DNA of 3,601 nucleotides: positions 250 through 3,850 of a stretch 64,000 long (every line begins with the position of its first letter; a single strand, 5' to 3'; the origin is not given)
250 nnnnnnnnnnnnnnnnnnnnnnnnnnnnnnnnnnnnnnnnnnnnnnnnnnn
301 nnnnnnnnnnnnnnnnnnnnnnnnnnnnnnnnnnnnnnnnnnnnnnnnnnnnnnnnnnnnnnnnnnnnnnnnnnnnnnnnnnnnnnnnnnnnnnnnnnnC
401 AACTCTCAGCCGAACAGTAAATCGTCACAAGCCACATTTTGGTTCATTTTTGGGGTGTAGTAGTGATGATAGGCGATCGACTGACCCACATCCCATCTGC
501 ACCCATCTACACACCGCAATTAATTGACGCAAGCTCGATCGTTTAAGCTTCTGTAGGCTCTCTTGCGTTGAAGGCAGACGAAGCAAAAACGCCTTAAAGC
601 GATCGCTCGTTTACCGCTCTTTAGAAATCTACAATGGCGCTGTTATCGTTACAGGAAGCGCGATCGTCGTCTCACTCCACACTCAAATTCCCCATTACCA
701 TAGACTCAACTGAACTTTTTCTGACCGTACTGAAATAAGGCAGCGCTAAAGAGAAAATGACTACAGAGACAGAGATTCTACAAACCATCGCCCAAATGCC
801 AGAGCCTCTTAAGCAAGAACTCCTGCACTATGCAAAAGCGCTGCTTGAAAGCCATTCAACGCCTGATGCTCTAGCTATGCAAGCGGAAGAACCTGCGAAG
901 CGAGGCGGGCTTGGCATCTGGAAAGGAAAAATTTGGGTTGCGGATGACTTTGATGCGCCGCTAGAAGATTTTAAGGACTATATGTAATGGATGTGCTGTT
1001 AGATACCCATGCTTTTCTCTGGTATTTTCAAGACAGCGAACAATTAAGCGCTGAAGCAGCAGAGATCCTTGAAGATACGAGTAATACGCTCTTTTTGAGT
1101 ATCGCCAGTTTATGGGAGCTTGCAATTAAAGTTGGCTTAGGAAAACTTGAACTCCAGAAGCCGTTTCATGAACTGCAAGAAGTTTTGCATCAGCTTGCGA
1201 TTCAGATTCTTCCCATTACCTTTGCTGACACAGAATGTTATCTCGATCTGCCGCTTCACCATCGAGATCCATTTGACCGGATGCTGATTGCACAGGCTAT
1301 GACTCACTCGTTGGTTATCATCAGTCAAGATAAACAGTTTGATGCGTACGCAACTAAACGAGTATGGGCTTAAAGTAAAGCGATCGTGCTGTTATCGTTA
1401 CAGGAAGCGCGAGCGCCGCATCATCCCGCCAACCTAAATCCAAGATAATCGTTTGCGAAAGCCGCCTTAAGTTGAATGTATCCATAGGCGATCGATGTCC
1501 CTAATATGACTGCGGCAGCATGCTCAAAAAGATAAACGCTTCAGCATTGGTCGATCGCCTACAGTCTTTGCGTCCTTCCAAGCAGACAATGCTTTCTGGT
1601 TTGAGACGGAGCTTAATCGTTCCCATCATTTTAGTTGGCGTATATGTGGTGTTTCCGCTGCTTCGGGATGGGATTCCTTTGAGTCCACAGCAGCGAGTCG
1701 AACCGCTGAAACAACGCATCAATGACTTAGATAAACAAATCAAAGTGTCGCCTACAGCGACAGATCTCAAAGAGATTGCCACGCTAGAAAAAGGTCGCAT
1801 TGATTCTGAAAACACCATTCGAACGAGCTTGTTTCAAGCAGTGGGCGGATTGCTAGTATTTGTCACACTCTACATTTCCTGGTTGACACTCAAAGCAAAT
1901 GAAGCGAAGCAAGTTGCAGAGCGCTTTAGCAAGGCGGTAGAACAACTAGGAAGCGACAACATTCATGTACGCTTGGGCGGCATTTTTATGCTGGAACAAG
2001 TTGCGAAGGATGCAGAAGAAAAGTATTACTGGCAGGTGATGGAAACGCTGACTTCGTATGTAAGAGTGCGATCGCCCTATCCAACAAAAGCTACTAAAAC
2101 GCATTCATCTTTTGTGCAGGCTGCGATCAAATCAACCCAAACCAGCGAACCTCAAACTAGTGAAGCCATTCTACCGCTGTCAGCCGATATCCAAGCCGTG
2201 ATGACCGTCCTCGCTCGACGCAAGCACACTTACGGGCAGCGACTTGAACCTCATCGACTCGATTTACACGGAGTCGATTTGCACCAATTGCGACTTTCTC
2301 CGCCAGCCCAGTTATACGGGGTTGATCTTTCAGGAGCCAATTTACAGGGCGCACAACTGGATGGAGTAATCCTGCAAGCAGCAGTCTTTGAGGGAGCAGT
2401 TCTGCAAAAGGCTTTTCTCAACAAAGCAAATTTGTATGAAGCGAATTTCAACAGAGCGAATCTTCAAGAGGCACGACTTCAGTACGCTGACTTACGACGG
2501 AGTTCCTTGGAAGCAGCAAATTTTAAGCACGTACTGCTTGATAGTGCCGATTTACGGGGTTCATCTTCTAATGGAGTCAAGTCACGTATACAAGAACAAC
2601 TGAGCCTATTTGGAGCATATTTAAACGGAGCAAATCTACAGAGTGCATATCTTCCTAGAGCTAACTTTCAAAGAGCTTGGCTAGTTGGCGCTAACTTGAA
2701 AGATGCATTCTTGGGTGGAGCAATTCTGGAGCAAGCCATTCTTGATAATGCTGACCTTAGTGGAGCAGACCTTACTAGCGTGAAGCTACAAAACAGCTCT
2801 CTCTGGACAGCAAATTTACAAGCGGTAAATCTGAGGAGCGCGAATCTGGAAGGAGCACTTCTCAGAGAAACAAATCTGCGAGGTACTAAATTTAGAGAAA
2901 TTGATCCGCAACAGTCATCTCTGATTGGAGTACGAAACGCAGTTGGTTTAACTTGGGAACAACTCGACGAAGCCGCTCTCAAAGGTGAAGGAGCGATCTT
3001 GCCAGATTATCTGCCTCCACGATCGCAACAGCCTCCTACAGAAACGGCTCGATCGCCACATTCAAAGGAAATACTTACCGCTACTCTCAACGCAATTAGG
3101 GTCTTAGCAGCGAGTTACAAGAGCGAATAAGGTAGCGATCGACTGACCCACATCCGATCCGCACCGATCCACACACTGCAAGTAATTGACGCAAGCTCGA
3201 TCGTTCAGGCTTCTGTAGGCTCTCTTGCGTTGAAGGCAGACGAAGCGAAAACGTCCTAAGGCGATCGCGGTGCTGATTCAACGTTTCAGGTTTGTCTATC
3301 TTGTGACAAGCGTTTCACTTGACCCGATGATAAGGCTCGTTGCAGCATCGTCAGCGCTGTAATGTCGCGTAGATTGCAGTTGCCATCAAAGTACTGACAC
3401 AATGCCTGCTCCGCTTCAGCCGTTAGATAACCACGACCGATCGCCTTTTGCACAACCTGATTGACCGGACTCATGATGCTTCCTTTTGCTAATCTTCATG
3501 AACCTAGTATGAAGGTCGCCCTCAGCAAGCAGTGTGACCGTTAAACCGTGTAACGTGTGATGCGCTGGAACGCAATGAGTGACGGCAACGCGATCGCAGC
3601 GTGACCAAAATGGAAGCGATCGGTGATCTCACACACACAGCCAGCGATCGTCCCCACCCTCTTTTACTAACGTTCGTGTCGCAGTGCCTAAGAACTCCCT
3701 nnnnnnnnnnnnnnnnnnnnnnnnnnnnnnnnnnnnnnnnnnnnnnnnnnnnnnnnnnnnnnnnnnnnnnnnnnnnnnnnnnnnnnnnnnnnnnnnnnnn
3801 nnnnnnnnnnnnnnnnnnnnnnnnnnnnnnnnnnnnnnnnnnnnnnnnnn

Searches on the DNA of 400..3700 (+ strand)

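Call 62: search_rna_families(source=window, start=400, end=3700, threshold=evalue, max_evalue=1)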
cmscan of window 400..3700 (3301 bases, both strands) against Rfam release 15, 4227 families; matches with E-value up to 1: 0.
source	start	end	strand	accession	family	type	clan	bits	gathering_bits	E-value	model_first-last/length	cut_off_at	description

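Call 63: search_dna_similar(query=window:438-1519:+, collection=plasmids, mode=distant, max_rows=10)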
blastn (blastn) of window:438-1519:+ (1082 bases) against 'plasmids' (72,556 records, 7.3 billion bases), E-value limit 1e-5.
Records with a match: 2; places in all: 2; records where one place covers at least 80% of the query: 0.
Best place of each record, by identity: 60-80% 2.
By first word of the organism name: Picosynechococcus 2.
By predicted mobility (MOB-suite, as given by PLSDB): non-mobilizable 2.
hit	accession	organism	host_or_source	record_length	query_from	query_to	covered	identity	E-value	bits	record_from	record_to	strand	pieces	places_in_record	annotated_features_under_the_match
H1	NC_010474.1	Picosynechococcus sp. PCC 7002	-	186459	491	590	9%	75.5%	1e-6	64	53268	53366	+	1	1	DUF2281 domain-containing protein | type II toxin-antitoxin system VapC family toxin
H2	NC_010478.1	Picosynechococcus sp. PCC 7002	-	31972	491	590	9%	75.5%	1e-6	64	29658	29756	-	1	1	DUF2281 domain-containing protein | type II toxin-antitoxin system VapC family toxin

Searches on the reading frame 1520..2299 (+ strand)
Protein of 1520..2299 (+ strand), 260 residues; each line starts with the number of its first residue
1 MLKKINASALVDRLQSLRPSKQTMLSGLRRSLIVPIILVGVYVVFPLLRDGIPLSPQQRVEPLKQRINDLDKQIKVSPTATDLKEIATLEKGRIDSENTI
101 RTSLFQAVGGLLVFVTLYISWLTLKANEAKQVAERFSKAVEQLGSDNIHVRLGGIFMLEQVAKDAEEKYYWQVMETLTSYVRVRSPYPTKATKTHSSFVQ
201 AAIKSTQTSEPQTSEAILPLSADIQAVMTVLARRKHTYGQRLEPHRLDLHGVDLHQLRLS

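Call 23: find_related_loci(query=window:1520-2299:+, collection=genome_contigs, flank=10000)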
Query window:1520-2299:+ (260 aa) in genome_contigs; peptide patterns used: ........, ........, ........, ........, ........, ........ (x = any residue, [..] = any of these).
153 stretches matched a pattern; 6 encode a relative of the query (tblastn E <= 1e-3); 6 distinct loci.
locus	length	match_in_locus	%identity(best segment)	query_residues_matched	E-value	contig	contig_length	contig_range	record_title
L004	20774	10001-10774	74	1-259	1e-119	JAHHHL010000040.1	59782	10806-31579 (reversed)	MAG: Lyngbya sp. HA4199-MV5 scaffold_190_c1, whole genome shotgun sequence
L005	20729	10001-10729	66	1-259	7e-107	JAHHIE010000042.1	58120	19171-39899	MAG: Stenomitos rutilans HA7619-LM2 scaffold_226_c1, whole genome shotgun sequence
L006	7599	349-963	63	51-259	4e-82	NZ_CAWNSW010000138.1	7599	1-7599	Stenomitos frigidus ULC18 isolate ena-yuan-GCF_003003795.1 NZ_PVWK01000114.1, whole genome shotgun sequence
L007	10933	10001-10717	52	8-259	6e-77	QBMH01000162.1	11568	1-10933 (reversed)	MAG: Leptolyngbya sp. isolate ULC077bin1 scaffold162_size11568, whole genome shotgun sequence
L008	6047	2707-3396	45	23-259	1e-58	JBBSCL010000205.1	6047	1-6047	MAG: Leptolyngbyales cyanobacterium isolate metawrap_la6_18 metawrap_la6_18_K_351762_L_6047_cov_30.6900, whole genome sh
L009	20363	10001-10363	50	123-259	1e-34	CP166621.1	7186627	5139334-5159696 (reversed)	MAG: Leptolyngbya sp. BL-A-14 chromosome, complete genome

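Call 55: find_homologous_proteins(query=window:1520-2299:+, max_evalue=1e-20)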
Query window:1520-2299:+ (260 aa): 93 proteins with E <= 1e-20 among 1102 candidates.
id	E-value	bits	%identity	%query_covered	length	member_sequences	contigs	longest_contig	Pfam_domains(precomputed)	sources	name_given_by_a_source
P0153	1.2e-130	452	83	100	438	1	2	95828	PF13576.13,PF13599.14,PF00805.29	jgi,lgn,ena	jgi:uncharacterized protein YjbI with pentapeptide repeats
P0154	6.2e-113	394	75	100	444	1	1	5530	PF13599.14,PF00805.29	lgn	-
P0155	3.7e-108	378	75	100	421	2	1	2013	PF13576.13,PF13599.14,PF00805.29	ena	-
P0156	4.9e-108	378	75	100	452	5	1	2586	PF13576.13,PF13599.14,PF00805.29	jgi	jgi:hypothetical protein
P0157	1.1e-107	377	73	100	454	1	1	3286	PF13576.13,PF13599.14,PF00805.29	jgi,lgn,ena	jgi:uncharacterized protein YjbI with pentapeptide repeats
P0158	1.0e-94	334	66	100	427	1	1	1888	PF13599.14,PF00805.29,PF25296.2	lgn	-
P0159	1.8e-94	334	68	100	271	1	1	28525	-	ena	-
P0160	8.8e-93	328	66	100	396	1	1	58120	PF13599.14,PF00805.29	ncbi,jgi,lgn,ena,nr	ncbi:MAG: pentapeptide repeat-containing protein [Stenomitos rutilans HA7619-LM2]|jgi:hypothetical p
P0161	6.1e-87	309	77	80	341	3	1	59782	PF13599.14,PF00805.29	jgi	jgi:hypothetical protein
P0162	4.3e-74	267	63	80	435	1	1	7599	PF13599.14,PF00805.29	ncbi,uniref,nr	ncbi:pentapeptide repeat-containing protein [Stenomitos frigidus]|uniref:Pentapeptide repeat-contain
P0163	1.2e-73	266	61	82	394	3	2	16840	PF13599.14,PF00805.29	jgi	jgi:hypothetical protein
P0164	4.0e-71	257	60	86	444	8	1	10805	PF13576.13,PF13599.14,PF00805.29,PF25296.2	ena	-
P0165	3.7e-67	244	52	97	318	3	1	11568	PF13576.13,PF00805.29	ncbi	ncbi:MAG: hypothetical protein DCF22_18135, partial [Leptolyngbya sp.]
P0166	3.7e-65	238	56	78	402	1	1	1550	PF13576.13,PF13599.14,PF00805.29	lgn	-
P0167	2.5e-64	235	57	95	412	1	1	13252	PF13599.14,PF00805.29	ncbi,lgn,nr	ncbi:MAG: hypothetical protein DCF22_16550 [Leptolyngbya sp.]|nr:MAG: hypothetical protein DCF22_165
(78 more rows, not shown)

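Call 56: find_encoding_contigs(protein=P0153, flank=8000, max_places=4)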
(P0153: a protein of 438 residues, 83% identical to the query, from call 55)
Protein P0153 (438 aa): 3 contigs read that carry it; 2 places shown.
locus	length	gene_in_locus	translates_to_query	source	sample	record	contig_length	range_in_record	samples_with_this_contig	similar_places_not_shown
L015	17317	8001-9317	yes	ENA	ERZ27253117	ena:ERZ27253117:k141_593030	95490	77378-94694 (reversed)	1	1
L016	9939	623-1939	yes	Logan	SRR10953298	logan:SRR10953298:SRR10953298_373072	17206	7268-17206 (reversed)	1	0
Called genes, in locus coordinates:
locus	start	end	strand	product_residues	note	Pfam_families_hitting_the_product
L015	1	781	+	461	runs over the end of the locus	PF00421:PSII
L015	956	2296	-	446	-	-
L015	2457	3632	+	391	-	PF00155:Aminotran_1_2, PF01041:DegT_DnrJ_EryC1, PF01053:Cys_Met_Meta_PP (weak)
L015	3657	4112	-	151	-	PF00903:Glyoxalase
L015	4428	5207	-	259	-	PF13483:Lactamase_B_3, PF12706:Lactamase_B_2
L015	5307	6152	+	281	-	PF08543:Phos_pyr_kin, PF00294:PfkB, PF02110:HK (weak)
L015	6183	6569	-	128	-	-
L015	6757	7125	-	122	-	-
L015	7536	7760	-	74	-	-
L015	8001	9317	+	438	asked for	PF13599:Pentapeptide_4, PF00805:Pentapeptide, PF13576:Pentapeptide_3 (faint), PF00805:Pentapeptide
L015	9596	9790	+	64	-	PF00403:HMA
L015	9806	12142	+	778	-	PF00403:HMA, PF00122:E1-E2_ATPase, PF00702:Hydrolase, PF12710:HAD (weak), PF08282:Hydrolase_3 (faint)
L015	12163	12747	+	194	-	PF13473:Cupredoxin_1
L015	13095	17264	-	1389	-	PF13449:Phytase-like, PF03009:GDPD, PF13449:Phytase-like, PF00353:HemolysinCabind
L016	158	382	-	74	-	-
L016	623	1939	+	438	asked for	PF13599:Pentapeptide_4, PF00805:Pentapeptide, PF13576:Pentapeptide_3 (faint), PF00805:Pentapeptide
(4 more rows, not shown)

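Call 57: find_encoding_contigs(protein=P0154, flank=8000, max_places=3)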
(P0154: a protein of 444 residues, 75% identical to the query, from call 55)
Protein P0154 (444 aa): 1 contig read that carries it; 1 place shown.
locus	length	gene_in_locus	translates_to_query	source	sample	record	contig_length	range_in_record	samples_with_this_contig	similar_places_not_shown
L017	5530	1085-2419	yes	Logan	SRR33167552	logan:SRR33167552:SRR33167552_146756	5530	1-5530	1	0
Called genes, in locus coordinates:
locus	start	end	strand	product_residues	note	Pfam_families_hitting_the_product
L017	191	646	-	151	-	-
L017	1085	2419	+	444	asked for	PF00805:Pentapeptide, PF13599:Pentapeptide_4 (faint), PF00805:Pentapeptide (weak)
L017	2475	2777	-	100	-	PF05016:ParE_toxin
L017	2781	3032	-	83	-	-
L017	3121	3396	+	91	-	-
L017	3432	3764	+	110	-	-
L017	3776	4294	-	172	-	PF02577:BFN_dom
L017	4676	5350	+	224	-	PF00677:Lum_binding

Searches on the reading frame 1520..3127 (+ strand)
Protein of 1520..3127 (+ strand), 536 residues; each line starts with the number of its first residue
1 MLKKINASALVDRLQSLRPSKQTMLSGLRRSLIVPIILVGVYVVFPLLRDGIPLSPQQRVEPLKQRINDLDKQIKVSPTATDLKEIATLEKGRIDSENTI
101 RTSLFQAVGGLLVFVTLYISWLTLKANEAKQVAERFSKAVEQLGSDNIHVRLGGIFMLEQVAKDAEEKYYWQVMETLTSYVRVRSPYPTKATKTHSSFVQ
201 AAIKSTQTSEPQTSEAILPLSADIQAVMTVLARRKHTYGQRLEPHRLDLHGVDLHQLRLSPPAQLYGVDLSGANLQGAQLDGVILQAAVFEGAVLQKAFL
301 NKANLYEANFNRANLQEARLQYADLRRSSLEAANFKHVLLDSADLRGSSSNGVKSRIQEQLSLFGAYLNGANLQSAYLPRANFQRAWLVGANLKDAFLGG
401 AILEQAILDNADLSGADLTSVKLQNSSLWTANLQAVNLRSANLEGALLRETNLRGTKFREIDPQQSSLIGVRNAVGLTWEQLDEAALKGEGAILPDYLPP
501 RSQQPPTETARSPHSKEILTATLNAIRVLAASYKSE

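Call 10: search_protein_families(library=pfam, proteins=[window:1520-3127:+], max_evalue=0.01)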
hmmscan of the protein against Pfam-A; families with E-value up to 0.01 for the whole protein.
window:1520-3127:+ (536 aa): 3 families
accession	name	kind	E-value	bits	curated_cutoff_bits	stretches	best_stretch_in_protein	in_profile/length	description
PF00805.28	Pentapeptide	-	4.9e-43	144.7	20.2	6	388-425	3-40/40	Pentapeptide repeats (8 copies)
PF13599.13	Pentapeptide_4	-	2.3e-19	69.7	38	3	402-466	2-66/78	Pentapeptide repeat region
PF13576.12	Pentapeptide_3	-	5.7e-11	42.9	27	0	299-338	6-47/48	Pentapeptide repeats (9 copies)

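Call 11: search_protein_families(library=ncbifam, proteins=[window:1520-3127:+], max_evalue=0.01)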
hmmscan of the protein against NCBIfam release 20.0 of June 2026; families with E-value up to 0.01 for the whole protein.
window:1520-3127:+ (536 aa): 16 families
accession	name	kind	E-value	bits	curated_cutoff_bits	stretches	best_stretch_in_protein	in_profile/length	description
NF047416.1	penta_HetL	equivalog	8e-33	113.7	260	2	249-403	65-218/218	heterocyst differentiation pentapeptide repeat protein HetL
NF052603.1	penta_Alr5209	equivalog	1.6e-26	92.6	125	4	382-466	14-98/113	Alr5209 family pentapeptide repeat protein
NF011743.0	PRK15196.1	equivalog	2.6e-23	82.5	354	2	330-460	189-321/350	type III secretion system effector PipB2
NF011744.0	PRK15197.1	equivalog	2.2e-21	76.3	274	3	247-345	154-251/291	SPI-2 type III secretion system effector PipB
NF033086.2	penta_rpt_Qnr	equivalog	4.5e-13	49.4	240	1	294-448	37-193/211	Qnr family pentapeptide repeat protein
NF000349.1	mfpA_AE000516.2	equivalog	4.9e-12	46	360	1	378-442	94-158/183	pentapeptide repeat protein MfpA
NF012152.0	penta_rpt_QnrC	exception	4.8e-11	43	500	2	292-356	126-190/221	QnrC family quinolone resistance pentapeptide repeat protein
NF000056.3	penta_rpt_QnrS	exception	7.3e-11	42.1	460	1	291-441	40-192/218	QnrS family quinolone resistance pentapeptide repeat protein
NF000071.4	penta_rpt_QnrA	exception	7e-10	39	450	2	322-458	61-199/218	QnrA family quinolone resistance pentapeptide repeat protein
NF000421.1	penta_rpt_QnrVC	exception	8.5e-10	38.9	460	2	292-397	41-148/218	QnrVC family quinolone resistance pentapeptide repeat protein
NF033375.2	penta_rpt_QnrE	exception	9.4e-10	38.8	480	1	321-466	52-194/214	QnrE family quinolone resistance pentapeptide repeat protein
NF000420.1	penta_rpt_QnrB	exception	1.8e-09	37.9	460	1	266-470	26-205/214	QnrB family quinolone resistance pentapeptide repeat protein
NF012151.0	penta_rpt_QnrAS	exception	2e-09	37.8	490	0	293-356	127-190/218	QnrAS family quinolone resistance pentapeptide repeat protein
NF038182.1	penta_rpt_SmQnr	exception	4.7e-09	36.4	460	1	368-455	117-194/215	SmQnr family pentapeptide repeat protein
NF000139.2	penta_rpt_QnrD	exception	9.7e-09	35.5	425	1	320-472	51-195/214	QnrD family quinolone resistance pentapeptide repeat protein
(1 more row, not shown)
